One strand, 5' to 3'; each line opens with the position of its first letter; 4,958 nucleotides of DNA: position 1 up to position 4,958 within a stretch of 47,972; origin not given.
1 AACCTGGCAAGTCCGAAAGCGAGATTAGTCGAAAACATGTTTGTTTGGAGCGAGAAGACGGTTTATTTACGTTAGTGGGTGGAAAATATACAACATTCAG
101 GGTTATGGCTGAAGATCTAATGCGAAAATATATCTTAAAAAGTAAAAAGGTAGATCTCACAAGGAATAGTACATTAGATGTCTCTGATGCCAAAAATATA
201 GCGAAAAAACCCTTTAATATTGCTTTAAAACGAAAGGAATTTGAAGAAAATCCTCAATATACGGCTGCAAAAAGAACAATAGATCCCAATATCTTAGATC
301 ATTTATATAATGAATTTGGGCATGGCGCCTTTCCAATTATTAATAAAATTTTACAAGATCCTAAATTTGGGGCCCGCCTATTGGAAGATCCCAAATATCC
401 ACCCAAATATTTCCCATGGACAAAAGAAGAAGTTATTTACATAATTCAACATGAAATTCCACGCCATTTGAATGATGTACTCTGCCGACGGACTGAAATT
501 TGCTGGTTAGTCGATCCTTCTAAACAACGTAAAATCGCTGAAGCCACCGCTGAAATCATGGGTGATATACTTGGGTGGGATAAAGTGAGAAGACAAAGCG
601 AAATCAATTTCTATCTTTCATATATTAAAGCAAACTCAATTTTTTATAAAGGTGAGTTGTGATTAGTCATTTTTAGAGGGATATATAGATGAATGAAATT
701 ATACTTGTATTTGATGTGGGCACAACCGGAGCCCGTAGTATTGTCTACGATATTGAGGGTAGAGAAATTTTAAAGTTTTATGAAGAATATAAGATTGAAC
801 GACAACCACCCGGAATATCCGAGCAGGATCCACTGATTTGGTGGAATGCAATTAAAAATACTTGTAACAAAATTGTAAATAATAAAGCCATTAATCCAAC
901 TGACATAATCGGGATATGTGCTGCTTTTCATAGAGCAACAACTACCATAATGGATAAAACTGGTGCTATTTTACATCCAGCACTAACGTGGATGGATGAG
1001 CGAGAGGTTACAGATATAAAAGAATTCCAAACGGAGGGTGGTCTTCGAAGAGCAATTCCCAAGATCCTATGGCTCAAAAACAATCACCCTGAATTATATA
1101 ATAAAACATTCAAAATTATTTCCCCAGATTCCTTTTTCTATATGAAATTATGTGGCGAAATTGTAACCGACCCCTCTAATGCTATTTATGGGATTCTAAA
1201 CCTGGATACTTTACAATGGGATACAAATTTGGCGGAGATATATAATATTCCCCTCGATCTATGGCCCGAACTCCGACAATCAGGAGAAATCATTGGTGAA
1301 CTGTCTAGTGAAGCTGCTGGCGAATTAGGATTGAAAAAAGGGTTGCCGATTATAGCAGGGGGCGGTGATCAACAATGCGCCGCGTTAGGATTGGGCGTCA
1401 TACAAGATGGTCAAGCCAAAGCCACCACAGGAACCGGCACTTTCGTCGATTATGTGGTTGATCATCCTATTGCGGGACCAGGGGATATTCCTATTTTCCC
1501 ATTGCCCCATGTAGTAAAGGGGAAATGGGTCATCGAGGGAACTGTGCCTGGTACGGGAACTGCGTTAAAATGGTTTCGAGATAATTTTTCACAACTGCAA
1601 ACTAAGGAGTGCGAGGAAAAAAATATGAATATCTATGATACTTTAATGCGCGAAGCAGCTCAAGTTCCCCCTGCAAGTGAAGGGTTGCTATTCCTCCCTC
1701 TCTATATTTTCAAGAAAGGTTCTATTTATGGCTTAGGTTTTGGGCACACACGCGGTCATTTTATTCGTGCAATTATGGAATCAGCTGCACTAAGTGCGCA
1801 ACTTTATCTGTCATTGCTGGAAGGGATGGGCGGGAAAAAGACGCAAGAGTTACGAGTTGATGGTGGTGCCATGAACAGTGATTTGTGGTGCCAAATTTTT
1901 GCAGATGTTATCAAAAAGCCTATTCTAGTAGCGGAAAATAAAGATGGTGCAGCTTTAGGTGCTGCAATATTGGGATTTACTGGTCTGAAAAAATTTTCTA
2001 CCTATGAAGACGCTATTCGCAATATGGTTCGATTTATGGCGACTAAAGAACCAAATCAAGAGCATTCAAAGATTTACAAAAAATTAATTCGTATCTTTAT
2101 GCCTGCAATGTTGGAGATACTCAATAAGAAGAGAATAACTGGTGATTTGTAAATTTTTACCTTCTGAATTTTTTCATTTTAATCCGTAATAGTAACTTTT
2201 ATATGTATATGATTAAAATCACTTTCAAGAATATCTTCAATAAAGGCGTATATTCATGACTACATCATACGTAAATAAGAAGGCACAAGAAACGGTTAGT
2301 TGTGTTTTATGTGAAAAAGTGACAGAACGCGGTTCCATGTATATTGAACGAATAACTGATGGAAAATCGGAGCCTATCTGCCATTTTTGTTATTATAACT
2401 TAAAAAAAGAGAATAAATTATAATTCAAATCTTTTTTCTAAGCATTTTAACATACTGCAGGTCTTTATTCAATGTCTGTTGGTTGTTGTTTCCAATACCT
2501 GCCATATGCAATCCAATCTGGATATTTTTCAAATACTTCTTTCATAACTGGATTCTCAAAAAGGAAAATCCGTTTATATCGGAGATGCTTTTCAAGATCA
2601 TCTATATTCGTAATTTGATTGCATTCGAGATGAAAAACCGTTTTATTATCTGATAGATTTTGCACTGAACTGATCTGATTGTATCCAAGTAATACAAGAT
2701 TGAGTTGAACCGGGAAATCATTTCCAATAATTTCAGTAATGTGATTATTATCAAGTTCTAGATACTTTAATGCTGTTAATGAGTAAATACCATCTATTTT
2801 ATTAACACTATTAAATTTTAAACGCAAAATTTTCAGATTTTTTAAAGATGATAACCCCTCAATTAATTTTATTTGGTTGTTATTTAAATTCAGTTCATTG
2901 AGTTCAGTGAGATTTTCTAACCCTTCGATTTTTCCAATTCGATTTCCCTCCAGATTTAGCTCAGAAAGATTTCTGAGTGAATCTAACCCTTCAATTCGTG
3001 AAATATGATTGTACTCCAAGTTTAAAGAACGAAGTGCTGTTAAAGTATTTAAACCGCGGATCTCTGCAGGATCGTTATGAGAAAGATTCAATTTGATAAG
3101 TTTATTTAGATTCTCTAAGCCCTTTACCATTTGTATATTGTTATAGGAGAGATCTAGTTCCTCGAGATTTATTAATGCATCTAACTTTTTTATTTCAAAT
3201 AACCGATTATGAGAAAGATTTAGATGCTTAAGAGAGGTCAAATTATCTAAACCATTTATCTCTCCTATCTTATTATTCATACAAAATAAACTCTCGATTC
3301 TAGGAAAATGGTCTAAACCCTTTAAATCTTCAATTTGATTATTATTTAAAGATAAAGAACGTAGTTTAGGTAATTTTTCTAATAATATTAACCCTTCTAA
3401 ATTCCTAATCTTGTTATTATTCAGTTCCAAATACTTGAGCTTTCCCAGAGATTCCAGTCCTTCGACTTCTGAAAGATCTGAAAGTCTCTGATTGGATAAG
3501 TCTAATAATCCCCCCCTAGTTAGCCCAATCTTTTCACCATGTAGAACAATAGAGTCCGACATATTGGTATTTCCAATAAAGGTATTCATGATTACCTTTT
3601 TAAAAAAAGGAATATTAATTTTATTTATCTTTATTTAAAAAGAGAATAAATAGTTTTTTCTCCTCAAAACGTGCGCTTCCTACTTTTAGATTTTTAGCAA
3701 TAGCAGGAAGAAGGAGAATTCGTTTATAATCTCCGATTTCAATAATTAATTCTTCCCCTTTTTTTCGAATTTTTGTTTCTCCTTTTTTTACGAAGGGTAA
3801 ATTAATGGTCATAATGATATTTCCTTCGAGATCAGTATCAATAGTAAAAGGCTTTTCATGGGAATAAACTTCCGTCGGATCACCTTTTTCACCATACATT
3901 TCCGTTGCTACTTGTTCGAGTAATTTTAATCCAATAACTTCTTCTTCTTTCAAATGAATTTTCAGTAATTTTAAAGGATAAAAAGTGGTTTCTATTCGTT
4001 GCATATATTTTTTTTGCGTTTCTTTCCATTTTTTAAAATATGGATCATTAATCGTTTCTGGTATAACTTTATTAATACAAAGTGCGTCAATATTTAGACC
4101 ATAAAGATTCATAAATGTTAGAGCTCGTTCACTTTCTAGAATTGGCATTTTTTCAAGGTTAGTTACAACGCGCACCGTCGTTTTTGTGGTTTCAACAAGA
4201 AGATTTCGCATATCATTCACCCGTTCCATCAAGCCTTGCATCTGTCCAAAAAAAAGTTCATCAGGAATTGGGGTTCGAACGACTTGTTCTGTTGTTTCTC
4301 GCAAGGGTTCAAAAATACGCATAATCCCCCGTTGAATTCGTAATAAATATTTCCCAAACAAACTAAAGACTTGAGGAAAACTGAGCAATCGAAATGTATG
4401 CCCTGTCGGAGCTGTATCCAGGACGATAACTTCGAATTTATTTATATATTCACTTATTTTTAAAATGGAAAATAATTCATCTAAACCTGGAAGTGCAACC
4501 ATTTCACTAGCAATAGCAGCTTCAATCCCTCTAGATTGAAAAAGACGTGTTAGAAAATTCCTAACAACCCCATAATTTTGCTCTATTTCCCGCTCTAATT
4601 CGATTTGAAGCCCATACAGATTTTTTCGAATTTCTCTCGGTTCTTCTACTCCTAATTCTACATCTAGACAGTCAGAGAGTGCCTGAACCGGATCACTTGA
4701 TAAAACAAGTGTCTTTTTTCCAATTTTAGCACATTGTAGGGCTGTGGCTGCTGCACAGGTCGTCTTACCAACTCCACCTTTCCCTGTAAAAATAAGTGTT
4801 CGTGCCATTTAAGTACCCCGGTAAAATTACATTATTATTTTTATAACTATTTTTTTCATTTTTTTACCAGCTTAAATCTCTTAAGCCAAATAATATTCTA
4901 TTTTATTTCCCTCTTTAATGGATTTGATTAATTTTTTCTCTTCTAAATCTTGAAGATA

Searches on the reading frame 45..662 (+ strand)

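Call 25: search_protein_families(library=pfam, proteins=[window:45-662:+], max_evalue=0.001)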
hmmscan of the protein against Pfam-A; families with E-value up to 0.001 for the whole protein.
window:45-662:+ (205 aa): 1 family
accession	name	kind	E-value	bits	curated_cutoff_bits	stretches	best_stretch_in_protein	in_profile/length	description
PF16901.10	DAO_C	-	4.4e-17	62.6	31.4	1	72-182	21-125/126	C-terminal domain of alpha-glycerophosphate oxidase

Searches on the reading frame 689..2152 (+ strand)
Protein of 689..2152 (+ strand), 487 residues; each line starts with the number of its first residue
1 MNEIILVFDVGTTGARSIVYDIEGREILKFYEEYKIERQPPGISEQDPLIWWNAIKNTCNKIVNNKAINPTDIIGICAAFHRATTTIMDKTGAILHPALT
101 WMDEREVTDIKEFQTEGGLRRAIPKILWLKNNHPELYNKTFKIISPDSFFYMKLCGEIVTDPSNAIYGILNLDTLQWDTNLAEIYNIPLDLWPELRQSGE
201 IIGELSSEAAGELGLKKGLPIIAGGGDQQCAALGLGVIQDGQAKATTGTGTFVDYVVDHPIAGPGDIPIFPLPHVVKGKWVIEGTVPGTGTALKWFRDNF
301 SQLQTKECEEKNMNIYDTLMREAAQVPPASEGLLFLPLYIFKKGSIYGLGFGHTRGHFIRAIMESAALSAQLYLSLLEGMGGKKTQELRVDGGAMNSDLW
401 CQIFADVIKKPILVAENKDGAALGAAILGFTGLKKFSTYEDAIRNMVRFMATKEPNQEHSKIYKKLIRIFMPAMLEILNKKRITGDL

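Call 25: search_protein_families(library=pfam, proteins=[window:689-2152:+], max_evalue=0.001)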
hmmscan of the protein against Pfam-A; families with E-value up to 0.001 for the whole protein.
window:689-2152:+ (487 aa): 2 families
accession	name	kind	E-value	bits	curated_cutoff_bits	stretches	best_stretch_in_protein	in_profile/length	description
PF00370.27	FGGY_N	-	2e-48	165.6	28.8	1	4-234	1-245/245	FGGY family of carbohydrate kinases, N-terminal domain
PF02782.22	FGGY_C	-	1.3e-28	100.6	27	1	244-431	2-196/198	FGGY family of carbohydrate kinases, C-terminal domain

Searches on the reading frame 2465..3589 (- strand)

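Call 25: search_protein_families(library=pfam, proteins=[window:2465-3589:-], max_evalue=0.001)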
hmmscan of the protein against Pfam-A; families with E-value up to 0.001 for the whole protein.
window:2465-3589:- (374 aa): 9 families
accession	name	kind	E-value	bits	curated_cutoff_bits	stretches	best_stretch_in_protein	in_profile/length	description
PF12799.13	LRR_4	-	3.3e-41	138.8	27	8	50-94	2-44/44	Leucine Rich repeats (2 copies)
PF13855.12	LRR_8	-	9.2e-24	83.4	27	4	181-218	22-61/61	Leucine rich repeat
PF14580.12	LRR_9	-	5.1e-14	52.7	30.5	3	80-146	48-116/175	Leucine-rich repeat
PF23598.1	LRR_14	-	1.9e-12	47.1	40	1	29-213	27-222/353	Leucine-rich repeat region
PF23952.1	LRR_EndoS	-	3.1e-12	47.2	27.9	0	144-190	27-74/116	Endo-beta-N-acetylglucosaminidase EndoS LRR domain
PF00560.39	LRR_1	-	1.6e-09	36.5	20.6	0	141-155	1-17/23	Leucine Rich Repeat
PF24048.1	LRR_NXF1-5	-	8.5e-08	32.3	30.5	0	159-218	51-116/142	NXF1/2/3/5 leucine-rich repeat domain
PF13516.12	LRR_6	-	5.3e-07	29.7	23.4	0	141-153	4-16/24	Leucine Rich repeat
PF23211.1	LRR_LRWD1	-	2.5e-05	24.5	28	0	36-103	29-93/190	Leucine-rich repeat and WD repeat-containing protein 1, LRR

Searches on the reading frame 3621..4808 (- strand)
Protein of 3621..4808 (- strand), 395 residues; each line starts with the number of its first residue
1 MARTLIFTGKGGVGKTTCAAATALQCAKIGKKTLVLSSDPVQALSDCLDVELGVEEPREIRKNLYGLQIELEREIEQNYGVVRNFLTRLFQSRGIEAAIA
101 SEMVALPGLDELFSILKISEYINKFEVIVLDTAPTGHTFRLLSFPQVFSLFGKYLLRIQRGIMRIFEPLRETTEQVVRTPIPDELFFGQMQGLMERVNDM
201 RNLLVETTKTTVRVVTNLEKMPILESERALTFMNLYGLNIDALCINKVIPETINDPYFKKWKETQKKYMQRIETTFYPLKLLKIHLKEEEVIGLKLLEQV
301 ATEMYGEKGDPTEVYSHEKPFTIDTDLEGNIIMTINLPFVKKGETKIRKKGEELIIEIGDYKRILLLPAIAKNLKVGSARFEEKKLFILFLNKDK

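Call 25: search_protein_families(library=pfam, proteins=[window:3621-4808:-], max_evalue=0.001)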
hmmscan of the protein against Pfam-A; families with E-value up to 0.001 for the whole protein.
window:3621-4808:- (395 aa): 5 families
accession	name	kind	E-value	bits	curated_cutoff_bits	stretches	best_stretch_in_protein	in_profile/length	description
PF02374.21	ArsA_ATPase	-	5.4e-82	275.9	24.3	1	3-305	2-304/305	Anion-transporting ATPase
PF17886.7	ArsA_HSP20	-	9.7e-17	60.7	22.5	1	329-390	2-63/63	HSP20-like domain found in ArsA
PF13614.12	AAA_31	-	2e-08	34.8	27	1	6-135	6-128/177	AAA domain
PF01656.29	CbiA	-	5.5e-07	30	25.4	1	6-189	3-54/125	CobQ/CobB/MinD/ParA nucleotide binding domain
PF10609.15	ParA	-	0.00045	20.2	27.1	1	5-39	7-41/246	NUBPL iron-transfer P-loop NTPase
